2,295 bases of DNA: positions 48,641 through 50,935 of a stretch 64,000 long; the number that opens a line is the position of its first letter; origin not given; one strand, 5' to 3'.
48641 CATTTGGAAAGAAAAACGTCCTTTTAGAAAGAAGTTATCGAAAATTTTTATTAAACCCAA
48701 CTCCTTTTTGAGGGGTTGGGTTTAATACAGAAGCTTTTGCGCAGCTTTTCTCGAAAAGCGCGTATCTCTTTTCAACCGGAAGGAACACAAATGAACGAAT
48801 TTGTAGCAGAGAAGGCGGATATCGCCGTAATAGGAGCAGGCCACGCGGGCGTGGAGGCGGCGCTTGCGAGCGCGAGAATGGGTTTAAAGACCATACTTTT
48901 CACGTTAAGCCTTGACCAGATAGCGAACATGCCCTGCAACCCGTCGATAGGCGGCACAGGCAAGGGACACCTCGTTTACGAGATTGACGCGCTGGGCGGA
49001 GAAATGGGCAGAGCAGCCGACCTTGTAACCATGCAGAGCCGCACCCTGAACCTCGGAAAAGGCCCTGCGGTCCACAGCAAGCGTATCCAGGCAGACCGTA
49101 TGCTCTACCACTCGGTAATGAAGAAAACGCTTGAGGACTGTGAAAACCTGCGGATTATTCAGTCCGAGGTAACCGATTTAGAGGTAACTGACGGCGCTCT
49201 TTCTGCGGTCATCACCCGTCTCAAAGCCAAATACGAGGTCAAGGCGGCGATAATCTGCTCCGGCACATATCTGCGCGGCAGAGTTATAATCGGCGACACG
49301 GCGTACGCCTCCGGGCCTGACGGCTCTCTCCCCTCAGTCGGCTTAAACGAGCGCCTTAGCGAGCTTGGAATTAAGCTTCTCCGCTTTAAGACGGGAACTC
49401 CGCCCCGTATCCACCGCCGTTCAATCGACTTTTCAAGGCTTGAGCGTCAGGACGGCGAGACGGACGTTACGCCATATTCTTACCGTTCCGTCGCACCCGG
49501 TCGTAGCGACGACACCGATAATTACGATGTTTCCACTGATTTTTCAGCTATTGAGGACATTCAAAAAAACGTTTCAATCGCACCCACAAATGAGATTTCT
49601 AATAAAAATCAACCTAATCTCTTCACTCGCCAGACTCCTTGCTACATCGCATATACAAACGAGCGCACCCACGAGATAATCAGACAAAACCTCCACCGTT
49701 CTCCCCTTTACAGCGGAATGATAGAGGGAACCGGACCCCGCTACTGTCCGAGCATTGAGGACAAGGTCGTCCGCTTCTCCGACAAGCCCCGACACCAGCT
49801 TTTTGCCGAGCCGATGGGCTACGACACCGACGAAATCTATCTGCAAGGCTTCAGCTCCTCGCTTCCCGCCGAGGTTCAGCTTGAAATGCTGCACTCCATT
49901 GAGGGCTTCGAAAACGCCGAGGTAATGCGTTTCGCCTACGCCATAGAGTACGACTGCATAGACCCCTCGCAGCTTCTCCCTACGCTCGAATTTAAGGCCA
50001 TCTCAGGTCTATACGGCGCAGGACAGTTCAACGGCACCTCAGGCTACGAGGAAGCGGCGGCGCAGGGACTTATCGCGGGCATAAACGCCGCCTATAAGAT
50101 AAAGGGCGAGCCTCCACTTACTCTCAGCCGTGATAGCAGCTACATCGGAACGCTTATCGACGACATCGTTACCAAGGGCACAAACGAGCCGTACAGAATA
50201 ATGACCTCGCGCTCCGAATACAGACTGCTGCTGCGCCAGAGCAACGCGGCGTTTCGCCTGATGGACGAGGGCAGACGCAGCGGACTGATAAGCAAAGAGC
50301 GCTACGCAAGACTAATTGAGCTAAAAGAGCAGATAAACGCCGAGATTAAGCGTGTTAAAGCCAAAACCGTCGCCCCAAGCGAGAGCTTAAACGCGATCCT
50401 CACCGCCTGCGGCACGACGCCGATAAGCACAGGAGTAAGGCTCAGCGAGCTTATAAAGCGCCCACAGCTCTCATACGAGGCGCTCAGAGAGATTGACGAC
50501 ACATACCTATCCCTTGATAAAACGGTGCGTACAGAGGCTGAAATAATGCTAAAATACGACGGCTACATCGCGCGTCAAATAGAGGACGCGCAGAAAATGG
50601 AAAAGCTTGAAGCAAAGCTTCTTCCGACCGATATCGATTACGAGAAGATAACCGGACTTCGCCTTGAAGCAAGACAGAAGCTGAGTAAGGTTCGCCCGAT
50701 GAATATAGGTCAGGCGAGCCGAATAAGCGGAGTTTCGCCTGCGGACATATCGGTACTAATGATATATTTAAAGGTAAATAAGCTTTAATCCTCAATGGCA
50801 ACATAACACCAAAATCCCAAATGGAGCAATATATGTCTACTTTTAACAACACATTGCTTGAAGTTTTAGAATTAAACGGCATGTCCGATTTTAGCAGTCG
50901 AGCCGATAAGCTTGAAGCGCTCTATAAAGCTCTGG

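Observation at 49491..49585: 87-nt repeat inserted in-frame inside the conserved core of mnmG, bounded by the 8-nt direct repeat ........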

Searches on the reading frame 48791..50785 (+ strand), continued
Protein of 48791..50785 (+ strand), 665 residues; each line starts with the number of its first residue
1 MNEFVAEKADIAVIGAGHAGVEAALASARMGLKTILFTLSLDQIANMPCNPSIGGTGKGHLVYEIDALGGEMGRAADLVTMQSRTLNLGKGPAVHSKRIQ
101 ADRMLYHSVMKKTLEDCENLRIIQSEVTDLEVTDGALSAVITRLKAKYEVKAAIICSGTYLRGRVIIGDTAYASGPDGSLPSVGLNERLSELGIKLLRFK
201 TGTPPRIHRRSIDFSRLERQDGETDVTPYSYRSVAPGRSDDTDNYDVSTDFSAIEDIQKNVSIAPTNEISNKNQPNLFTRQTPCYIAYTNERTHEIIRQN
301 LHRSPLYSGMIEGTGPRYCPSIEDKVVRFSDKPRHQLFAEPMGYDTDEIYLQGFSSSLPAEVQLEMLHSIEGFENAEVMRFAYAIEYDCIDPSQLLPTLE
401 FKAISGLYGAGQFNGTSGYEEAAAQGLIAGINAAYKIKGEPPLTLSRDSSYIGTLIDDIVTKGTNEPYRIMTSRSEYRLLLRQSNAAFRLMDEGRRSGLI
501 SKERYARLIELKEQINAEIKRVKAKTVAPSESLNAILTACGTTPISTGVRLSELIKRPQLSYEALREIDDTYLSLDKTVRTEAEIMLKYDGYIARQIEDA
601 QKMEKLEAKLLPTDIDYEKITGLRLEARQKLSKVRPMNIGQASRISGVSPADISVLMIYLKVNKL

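Call 61: search_solved_structures(query=window:48791-50785:+, show_alignments=1, max_evalue=1e-50)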
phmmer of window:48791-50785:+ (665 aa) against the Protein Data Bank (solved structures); distinct sequences matched with E-value up to 1e-50: 7.
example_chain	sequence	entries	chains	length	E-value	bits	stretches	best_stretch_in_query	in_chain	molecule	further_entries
3cp2_A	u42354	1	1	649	7.9e-185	619.4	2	279-662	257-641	tRNA uridine 5-carboxymethylaminomethyl modification enzyme gidA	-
3ces_A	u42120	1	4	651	8e-185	619.4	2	279-662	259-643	tRNA uridine 5-carboxymethylaminomethyl modification enzyme gidA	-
9hip_C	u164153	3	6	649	8.4e-185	619.3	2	279-662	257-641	tRNA uridine 5-carboxymethylaminomethyl modification enzyme MnmG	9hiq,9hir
2zxh_A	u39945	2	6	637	2.8e-176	591.2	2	280-660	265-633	tRNA uridine 5-carboxymethylaminomethyl modification enzyme mnmG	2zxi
8zu0_A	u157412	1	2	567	1.1e-166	559.5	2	279-603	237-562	tRNA uridine 5-carboxymethylaminomethyl modification enzyme MnmG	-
3g05_A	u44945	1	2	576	4.2e-162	544.4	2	279-591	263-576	tRNA uridine 5-carboxymethylaminomethyl modification enzyme mnmG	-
3cp8_A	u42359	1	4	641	1.4e-159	536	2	282-660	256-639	tRNA uridine 5-carboxymethylaminomethyl modification enzyme gidA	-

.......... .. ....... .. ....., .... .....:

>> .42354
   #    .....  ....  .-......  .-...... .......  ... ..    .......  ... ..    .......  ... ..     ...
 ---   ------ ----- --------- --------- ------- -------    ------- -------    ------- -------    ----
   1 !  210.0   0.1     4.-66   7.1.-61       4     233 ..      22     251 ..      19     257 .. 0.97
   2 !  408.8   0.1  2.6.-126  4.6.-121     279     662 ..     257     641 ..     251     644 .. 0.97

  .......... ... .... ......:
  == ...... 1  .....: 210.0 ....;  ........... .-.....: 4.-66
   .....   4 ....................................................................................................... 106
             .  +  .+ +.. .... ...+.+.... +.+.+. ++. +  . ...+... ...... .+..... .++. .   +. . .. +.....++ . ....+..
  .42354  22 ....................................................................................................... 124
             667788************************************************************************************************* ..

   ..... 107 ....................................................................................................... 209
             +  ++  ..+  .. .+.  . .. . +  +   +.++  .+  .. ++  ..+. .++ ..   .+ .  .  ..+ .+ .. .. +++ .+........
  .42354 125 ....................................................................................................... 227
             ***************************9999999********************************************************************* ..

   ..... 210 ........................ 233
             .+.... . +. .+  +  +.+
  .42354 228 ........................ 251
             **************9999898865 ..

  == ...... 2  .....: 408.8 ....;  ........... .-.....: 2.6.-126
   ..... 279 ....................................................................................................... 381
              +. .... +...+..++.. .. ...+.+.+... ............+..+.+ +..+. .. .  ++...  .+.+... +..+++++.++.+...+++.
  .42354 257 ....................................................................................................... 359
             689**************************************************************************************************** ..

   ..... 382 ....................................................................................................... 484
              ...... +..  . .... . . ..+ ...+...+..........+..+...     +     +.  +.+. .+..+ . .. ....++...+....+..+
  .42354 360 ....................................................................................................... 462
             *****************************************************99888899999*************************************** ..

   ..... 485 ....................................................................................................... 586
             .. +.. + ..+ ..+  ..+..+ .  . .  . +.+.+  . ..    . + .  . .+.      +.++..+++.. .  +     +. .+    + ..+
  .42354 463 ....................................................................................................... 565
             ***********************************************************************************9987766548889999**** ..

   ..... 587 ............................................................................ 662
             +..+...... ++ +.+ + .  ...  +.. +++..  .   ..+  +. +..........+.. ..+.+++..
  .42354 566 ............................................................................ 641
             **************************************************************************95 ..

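Call 71: find_encoding_contigs(protein=P0002, flank=10000, max_places=2)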
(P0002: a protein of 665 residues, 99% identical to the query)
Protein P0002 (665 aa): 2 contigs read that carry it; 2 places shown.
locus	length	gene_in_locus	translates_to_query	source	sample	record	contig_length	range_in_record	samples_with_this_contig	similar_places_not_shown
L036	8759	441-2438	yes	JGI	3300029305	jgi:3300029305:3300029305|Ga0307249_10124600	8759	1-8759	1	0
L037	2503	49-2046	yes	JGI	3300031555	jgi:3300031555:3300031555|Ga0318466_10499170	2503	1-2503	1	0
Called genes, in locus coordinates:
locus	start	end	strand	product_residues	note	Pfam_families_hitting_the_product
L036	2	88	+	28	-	?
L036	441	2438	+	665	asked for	PF01134:GIDA, PF12831:FAD_oxidored (weak), PF01134:GIDA, PF21680:GIDA_C_1st, PF13932:SAM_GIDA_C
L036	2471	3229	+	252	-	PF02527:GidB, PF13847:Methyltransf_31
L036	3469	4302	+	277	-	PF02195:ParB_N, PF17762:HTH_ParB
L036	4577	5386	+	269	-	PF00142:Fer4_NifH (faint), PF01656:CbiA, PF02374:ArsA_ATPase (weak), PF06564:CBP_BcsQ, PF09140:MipZ, PF10609:ParA, PF13614:AAA_31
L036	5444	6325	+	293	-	PF02195:ParB_N, PF17762:HTH_ParB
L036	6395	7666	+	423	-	PF02403:Seryl_tRNA_N, PF00587:tRNA-synt_2b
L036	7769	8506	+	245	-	-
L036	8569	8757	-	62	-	?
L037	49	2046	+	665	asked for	PF01134:GIDA, PF12831:FAD_oxidored (weak), PF01134:GIDA, PF21680:GIDA_C_1st, PF13932:SAM_GIDA_C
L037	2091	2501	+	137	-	?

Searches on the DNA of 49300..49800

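Call 93: search_rna_families(source=window, start=49300, end=49800, threshold=evalue, max_evalue=1)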
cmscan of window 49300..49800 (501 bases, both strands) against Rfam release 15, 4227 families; matches with E-value up to 1: 0.
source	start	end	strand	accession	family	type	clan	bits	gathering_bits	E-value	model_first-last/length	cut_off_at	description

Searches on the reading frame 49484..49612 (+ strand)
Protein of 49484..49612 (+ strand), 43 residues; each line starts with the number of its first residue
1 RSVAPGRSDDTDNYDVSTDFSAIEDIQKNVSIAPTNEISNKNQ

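Call 23: find_homologous_proteins(query=A2, max_evalue=10)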
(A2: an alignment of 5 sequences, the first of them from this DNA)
Query A2 (5 sequences): 2 candidates shared short words with the query, none scored E <= 10.

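Call 31: search_protein_representatives(alignment_id=A2)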
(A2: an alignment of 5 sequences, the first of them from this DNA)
Query: 5 sequences, 43 profile positions. Proteins with E-value up to 0.001 (for the whole library): 3; up to 1e-10: 1; up to 1e-30: 0. The best 3 are listed.
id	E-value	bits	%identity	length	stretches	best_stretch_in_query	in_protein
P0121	2.8e-13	65.5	-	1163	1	6-43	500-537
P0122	9.4e-09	51.0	-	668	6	22-41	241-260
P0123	9.6e-04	35.0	-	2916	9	20-39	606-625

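Call 53: find_encoding_contigs(protein=P0121, flank=10000, max_places=2)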
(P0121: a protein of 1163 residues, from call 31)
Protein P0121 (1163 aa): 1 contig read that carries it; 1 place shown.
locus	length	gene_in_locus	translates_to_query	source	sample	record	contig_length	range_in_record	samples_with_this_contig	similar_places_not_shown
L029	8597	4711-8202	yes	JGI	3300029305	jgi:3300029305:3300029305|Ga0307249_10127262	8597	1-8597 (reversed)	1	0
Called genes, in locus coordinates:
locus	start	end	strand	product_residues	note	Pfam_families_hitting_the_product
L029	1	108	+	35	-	?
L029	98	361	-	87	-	PF00312:Ribosomal_S15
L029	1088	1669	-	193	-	-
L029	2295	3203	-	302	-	PF02645:DegV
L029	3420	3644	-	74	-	-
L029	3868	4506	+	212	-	PF01381:HTH_3, PF12844:HTH_19 (faint), PF13560:HTH_31 (weak)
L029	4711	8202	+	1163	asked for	PF17854:FtsK_alpha, PF01580:FtsK_SpoIIIE, PF09397:FtsK_gamma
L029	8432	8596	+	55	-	?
